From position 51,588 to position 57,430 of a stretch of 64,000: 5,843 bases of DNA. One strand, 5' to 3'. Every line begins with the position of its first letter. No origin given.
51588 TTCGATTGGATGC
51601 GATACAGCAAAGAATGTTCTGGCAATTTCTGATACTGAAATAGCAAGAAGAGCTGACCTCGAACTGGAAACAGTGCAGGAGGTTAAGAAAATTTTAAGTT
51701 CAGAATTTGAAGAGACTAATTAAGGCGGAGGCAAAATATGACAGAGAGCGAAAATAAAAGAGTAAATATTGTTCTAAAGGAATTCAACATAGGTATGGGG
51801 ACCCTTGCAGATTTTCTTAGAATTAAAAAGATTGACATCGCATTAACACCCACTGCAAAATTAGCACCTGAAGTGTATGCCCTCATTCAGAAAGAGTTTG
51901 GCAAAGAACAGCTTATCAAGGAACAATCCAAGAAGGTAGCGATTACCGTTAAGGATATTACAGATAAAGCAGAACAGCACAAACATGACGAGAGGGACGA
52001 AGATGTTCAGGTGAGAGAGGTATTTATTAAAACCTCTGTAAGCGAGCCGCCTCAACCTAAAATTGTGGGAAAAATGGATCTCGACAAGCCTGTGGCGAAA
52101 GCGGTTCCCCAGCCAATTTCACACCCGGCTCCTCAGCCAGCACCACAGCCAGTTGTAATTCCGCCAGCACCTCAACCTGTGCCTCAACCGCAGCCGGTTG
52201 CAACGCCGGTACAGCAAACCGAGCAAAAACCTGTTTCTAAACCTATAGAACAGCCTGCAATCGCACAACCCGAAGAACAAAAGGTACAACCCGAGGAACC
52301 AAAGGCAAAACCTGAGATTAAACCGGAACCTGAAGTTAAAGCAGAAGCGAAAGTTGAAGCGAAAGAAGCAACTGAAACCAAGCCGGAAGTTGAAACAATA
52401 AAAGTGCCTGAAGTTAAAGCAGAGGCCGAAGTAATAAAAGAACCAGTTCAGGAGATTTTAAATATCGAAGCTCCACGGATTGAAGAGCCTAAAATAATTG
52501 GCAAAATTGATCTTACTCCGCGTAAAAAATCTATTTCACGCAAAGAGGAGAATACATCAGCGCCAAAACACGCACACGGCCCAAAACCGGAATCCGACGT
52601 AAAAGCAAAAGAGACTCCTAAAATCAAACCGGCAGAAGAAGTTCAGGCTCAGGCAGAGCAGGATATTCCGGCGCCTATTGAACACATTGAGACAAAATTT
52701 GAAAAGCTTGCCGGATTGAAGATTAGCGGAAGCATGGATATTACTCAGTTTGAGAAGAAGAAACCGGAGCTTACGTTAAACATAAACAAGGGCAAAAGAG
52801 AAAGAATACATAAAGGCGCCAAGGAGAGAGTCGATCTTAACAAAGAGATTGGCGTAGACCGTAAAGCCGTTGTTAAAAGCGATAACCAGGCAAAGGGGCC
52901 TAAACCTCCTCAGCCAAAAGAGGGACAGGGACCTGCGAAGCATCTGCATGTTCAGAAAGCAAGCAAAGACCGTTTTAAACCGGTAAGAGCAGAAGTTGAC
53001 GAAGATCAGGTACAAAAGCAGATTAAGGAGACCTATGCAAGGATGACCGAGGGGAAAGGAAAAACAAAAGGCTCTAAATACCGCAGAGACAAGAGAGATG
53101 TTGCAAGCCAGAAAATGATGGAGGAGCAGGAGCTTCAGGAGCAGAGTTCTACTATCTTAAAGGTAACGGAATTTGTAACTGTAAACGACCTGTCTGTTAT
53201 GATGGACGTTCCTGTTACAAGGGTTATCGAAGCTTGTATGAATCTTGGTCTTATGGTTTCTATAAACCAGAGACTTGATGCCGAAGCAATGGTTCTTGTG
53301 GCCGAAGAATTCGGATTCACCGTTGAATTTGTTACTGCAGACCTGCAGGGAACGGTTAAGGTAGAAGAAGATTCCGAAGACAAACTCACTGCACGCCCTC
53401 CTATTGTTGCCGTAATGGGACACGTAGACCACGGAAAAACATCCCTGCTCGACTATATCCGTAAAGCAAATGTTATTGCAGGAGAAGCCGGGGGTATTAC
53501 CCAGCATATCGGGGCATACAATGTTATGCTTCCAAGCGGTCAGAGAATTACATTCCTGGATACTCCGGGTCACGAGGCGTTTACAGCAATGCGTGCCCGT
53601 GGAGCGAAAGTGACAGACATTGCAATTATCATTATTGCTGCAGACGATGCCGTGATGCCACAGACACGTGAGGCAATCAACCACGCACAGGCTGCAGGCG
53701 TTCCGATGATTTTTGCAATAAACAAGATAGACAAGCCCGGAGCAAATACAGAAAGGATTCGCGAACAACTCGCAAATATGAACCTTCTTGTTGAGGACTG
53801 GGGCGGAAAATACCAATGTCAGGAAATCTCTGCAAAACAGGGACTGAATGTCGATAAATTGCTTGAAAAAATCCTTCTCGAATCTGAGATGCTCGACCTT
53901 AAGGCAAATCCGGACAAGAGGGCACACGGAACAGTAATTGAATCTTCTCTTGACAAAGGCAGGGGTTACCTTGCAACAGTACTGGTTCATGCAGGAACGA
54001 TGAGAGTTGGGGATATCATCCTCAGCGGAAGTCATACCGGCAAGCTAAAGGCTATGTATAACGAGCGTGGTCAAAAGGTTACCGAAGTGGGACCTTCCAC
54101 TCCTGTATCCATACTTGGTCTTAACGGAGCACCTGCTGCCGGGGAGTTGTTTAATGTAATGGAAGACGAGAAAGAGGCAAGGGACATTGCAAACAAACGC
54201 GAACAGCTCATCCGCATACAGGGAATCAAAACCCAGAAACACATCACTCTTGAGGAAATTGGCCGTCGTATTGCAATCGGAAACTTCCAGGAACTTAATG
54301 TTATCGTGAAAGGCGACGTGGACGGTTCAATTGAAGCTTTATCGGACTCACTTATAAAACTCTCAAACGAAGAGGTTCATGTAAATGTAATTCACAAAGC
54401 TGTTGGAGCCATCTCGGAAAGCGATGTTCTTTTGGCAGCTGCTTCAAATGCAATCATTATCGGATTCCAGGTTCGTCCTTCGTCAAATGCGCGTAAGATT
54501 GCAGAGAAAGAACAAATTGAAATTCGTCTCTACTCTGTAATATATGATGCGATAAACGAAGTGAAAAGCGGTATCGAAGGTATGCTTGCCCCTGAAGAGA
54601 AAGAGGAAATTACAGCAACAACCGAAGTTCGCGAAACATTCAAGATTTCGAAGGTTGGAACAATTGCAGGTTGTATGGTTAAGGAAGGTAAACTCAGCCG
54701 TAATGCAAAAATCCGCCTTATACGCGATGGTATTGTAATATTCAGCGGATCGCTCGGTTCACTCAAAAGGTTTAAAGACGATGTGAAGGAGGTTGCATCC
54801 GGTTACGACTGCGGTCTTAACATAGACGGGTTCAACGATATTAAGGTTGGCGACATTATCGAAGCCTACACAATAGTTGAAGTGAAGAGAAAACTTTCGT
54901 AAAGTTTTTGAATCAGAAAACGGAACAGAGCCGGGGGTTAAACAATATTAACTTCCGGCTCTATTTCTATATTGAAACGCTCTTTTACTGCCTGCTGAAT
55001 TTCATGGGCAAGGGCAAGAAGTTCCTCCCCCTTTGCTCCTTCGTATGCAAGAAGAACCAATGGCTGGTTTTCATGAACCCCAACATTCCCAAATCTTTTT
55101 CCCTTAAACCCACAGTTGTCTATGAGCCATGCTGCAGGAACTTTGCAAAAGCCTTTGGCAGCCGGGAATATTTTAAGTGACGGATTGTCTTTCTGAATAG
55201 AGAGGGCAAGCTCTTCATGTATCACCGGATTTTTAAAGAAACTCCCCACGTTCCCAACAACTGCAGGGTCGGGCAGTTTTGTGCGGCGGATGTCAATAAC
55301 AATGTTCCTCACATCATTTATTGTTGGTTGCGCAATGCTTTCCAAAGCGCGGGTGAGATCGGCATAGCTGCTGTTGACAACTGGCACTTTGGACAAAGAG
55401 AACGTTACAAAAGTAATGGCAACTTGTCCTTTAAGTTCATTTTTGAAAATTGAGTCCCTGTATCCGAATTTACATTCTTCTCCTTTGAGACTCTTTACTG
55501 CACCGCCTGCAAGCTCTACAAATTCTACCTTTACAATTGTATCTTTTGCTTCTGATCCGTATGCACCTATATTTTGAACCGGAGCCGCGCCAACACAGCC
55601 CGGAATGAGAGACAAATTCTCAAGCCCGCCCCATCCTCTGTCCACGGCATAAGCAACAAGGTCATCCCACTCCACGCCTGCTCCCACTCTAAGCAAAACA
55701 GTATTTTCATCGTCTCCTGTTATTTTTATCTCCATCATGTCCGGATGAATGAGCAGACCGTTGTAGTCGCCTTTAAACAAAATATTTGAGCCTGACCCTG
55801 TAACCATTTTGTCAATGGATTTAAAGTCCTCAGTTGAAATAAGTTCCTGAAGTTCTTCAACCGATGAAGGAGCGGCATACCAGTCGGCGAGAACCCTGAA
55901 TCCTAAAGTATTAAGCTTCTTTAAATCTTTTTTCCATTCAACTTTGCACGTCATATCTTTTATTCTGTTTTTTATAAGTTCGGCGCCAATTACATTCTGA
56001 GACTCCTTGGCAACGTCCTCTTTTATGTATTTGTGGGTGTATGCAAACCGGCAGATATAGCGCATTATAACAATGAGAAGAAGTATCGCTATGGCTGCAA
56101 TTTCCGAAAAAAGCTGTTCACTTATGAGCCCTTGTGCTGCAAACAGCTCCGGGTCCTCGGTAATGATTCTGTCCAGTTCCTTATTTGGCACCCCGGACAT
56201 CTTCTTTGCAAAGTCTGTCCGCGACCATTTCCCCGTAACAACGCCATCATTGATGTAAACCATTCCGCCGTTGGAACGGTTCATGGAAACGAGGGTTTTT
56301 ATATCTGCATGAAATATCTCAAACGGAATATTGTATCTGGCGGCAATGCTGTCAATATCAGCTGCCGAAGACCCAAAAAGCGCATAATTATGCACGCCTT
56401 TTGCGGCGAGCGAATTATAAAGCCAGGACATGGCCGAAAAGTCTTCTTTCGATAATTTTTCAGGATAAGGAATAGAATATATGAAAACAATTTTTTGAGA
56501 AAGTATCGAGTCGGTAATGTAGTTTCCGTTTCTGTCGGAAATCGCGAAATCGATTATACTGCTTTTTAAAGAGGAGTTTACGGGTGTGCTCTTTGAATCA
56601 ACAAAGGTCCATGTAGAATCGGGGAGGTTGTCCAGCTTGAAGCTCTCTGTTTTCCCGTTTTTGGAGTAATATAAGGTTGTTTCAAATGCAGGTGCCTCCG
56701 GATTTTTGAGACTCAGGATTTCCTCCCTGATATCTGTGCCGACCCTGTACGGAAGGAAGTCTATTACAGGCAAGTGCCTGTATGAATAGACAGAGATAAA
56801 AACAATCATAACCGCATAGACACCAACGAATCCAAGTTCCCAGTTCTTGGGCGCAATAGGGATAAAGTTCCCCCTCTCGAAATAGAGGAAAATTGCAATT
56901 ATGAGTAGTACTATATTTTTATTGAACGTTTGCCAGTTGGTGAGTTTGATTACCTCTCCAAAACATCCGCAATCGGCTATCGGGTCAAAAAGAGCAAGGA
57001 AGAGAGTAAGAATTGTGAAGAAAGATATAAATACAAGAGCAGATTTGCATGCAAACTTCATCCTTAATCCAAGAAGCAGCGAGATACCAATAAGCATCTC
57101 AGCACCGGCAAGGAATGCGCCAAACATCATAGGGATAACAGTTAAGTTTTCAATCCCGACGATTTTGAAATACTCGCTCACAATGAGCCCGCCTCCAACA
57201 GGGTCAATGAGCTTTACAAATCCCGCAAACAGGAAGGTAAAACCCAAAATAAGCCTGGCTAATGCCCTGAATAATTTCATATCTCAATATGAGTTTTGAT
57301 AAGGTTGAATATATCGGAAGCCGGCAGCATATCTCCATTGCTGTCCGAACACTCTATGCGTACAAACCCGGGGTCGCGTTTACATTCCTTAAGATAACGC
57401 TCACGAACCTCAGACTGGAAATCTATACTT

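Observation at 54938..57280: Membrane-tethered MurB: in-frame fusion to a BT_3928/DoxX redox-membrane protein with coherent topology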

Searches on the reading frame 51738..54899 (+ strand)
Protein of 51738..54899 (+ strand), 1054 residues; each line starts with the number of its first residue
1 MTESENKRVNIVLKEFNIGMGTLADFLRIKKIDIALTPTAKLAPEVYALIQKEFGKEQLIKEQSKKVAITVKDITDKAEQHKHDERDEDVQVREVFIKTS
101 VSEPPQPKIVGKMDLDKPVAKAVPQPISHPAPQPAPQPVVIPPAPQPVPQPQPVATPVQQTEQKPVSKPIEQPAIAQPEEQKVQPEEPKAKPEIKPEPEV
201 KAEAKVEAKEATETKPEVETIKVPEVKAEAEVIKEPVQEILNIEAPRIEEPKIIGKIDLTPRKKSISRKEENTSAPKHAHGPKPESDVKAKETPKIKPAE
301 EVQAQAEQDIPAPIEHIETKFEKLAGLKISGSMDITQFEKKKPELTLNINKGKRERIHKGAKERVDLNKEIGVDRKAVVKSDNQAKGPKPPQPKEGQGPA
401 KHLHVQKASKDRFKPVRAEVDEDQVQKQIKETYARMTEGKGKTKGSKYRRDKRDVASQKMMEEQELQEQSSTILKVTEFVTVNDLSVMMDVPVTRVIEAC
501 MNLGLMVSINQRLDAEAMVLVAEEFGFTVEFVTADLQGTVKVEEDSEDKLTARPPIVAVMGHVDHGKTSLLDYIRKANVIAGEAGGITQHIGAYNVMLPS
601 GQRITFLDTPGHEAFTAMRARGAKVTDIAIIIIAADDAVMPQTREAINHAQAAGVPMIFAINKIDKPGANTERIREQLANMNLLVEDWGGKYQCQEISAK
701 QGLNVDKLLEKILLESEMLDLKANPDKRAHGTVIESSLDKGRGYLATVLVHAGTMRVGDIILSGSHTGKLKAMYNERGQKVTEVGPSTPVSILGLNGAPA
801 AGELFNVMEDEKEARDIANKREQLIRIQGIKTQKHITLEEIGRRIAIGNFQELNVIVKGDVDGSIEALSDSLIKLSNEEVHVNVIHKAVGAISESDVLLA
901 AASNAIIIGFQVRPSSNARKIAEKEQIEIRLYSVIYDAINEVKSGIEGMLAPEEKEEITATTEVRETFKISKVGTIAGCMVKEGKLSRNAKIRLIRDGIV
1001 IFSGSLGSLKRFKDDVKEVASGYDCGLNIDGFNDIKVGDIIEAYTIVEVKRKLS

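Call 71: search_protein_families(library=ncbifam, proteins=[window:51738-54899:+], max_evalue=1e-10)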
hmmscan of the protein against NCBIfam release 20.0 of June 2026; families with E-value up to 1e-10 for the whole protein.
window:51738-54899:+ (1054 aa): 23 families
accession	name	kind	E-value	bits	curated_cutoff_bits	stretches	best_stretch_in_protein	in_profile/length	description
TIGR00487.1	IF-2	equivalog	3.2e-238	792.3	424.4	1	475-1053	7-586/587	translation initiation factor IF-2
NF003078.0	PRK04004.1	equivalog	2e-52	178.6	468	2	547-666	4-140/598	translation initiation factor IF-2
TIGR00491.2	aIF-2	equivalog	6.9e-43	146.9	554.75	2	553-668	3-136/591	translation initiation factor IF-2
NF011418.0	PRK14845.1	equivalog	3.2e-35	121.2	756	2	568-671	475-596/1049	translation initiation factor IF-2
TIGR00231.1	small_GTP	domain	1e-30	106.7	42.5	1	556-712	5-162/164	GTP-binding protein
TIGR00475.1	selB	equivalog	6.7e-25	87.8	242.25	1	556-776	2-226/581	selenocysteine-specific translation elongation factor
TIGR01393.1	lepA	equivalog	8.4e-18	64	533.9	1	603-787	71-239/595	translation elongation factor 4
TIGR03680.1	eif2g_arch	equivalog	2.2e-17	63.4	514.5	1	602-730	81-208/407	translation initiation factor IF-2 subunit gamma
NF003077.0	PRK04000.1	equivalog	1.8e-16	60.3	315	1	602-734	85-216/412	translation initiation factor IF-2 subunit gamma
TIGR01394.1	TypA_BipA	equivalog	2e-16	59.4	757.3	1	557-703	4-167/594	translational GTPase TypA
NF008969.0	PRK12317.1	subfamily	3.5e-16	58.8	502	1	599-710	82-199/426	elongation factor 1-alpha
NF009381.0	PRK12740.1-5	subfamily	2e-15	56.2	583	1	556-680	35-152/692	elongation factor G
NF012153.1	tet_protect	equivalog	2.9e-14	52.2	775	1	559-679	29-142/614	tetracycline resistance ribosomal protection protein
NF009373.0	PRK12736.1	subfamily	4.9e-14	51.9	452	1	558-761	16-243/394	elongation factor Tu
TIGR00483.1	EF-1_alpha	equivalog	1.1e-12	47.1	540.1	0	602-694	85-181/427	translation elongation factor EF-1 subunit alpha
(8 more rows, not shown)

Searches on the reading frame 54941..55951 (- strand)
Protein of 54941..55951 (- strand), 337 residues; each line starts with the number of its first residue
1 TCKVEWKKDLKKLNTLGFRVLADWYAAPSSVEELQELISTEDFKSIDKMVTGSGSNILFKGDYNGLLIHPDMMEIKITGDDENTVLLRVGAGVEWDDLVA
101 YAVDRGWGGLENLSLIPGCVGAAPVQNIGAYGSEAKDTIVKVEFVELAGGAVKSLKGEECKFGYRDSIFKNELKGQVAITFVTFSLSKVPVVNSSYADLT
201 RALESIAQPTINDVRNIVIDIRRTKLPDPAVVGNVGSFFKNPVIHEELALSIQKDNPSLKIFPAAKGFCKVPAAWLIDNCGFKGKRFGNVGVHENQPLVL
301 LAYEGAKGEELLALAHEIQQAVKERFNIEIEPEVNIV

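Call 55: search_solved_structures(query=window:54941-55951:-, show_alignments=1, max_evalue=1e-20)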
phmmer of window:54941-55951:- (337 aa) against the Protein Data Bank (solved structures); distinct sequences matched with E-value up to 1e-20: 9.
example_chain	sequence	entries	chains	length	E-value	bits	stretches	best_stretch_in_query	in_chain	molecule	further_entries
1mbb_A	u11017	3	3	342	2.6e-74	253.4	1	32-336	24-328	URIDINE DIPHOSPHO-N-ACETYLENOLPYRUVYLGLUCOSAMINE REDUCTASE | UDP-N-acetylenolpyruvoylglucosamine reductase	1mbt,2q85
2mbr_A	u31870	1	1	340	2.9e-74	253.2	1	32-336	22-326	URIDINE DIPHOSPHO-N-ACETYLENOLPYRUVYLGLUCOSAMINE REDUCTASE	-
1uxy_A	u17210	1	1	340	7.7e-74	251.8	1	32-336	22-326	URIDINE DIPHOSPHO-N-ACETYLENOLPYRUVYLGLUCOSAMINE REDUCTASE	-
3i99_A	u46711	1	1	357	2e-73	250.5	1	3-336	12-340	UDP-N-acetylenolpyruvoylglucosamine reductase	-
4jay_A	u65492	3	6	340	6.2e-73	248.8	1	9-336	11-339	UDP-N-acetylenolpyruvoylglucosamine reductase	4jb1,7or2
7osq_A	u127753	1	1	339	6.3e-73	248.8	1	9-336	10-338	UDP-N-acetylenolpyruvoylglucosamine reductase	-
7orz_A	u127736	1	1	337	6.8e-73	248.7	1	9-336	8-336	UDP-N-acetylenolpyruvoylglucosamine reductase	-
5jzx_A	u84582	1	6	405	4.7e-34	121.1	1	44-334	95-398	UDP-N-acetylenolpyruvoylglucosamine reductase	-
3tx1_A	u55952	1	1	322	2.7e-21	79.1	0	21-205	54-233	UDP-N-acetylenolpyruvoylglucosamine reductase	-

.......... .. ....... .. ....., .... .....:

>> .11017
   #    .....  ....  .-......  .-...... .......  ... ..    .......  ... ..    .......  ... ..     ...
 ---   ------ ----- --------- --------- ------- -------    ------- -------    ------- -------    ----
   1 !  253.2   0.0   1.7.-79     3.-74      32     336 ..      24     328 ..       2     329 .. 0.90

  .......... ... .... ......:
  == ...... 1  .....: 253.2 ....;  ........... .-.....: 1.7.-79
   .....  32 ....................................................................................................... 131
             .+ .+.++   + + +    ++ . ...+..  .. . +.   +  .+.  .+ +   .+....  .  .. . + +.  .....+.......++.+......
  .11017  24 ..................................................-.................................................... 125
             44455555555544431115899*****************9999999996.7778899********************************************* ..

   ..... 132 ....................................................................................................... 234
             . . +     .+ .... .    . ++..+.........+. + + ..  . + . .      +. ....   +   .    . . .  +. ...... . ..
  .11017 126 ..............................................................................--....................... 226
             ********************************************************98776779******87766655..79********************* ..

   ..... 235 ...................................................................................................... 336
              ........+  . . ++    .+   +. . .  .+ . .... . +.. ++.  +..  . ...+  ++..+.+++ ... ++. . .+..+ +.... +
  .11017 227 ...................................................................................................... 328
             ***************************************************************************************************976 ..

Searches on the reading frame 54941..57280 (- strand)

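Call 4: search_protein_families(library=pfam, proteins=[window:54941-57280:-], max_evalue=0.1)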
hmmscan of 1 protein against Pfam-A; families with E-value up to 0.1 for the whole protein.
window:54941-57280:- (780 aa): 5 families
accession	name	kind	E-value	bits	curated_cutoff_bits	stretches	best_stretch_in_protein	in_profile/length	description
PF02873.21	MurB_C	-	5.9e-26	91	27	1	657-780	2-99/99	UDP-N-acetylenolpyruvoylglucosamine reductase, C-terminal domain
PF01565.28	FAD_binding_4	-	7.6e-21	74.7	26.4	1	467-596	3-136/139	FAD binding domain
PF07291.16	MauE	-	5.4e-14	53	27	1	1-133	1-126/128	Methylamine utilisation protein MauE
PF07681.17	DoxX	-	0.0056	17.7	23.6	1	6-89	3-80/85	DoxX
PF00578.27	AhpC-TSA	-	0.033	14.6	26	1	242-324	5-88/124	AhpC/TSA family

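Call 5: search_protein_families(library=ncbifam, proteins=[window:54941-57280:-], max_evalue=0.1)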
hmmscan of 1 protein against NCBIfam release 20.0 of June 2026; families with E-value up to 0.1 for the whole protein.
window:54941-57280:- (780 aa): 8 families
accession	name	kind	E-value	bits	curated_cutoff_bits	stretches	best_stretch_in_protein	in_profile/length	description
NF000755.0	PRK00046.1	equivalog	4.1e-121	403.9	277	1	447-780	4-335/343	UDP-N-acetylmuramate dehydrogenase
NF045576.1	BT_3928_fam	equivalog_domain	4.5e-105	351.7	250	1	6-357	3-357/358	BT_3928 family protein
TIGR00179.1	murB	equivalog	2.5e-68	230.5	144.5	1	453-780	1-289/290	UDP-N-acetylmuramate dehydrogenase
NF010478.0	PRK13903.1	equivalog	3.6e-61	207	231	1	443-777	11-355/362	UDP-N-acetylmuramate dehydrogenase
NF010480.0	PRK13905.1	equivalog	2e-38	132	259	1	436-780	5-298/303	UDP-N-acetylmuramate dehydrogenase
NF010479.0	PRK13904.1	equivalog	9.4e-14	51.5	273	2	487-614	31-148/258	UDP-N-acetylmuramate dehydrogenase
NF011245.0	PRK14651.1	equivalog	9.8e-14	51.2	224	2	453-612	9-154/273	UDP-N-acetylmuramate dehydrogenase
NF011242.0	PRK14648.1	equivalog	1.1e-07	31.3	426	1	464-582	29-149/354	UDP-N-acetylmuramate dehydrogenase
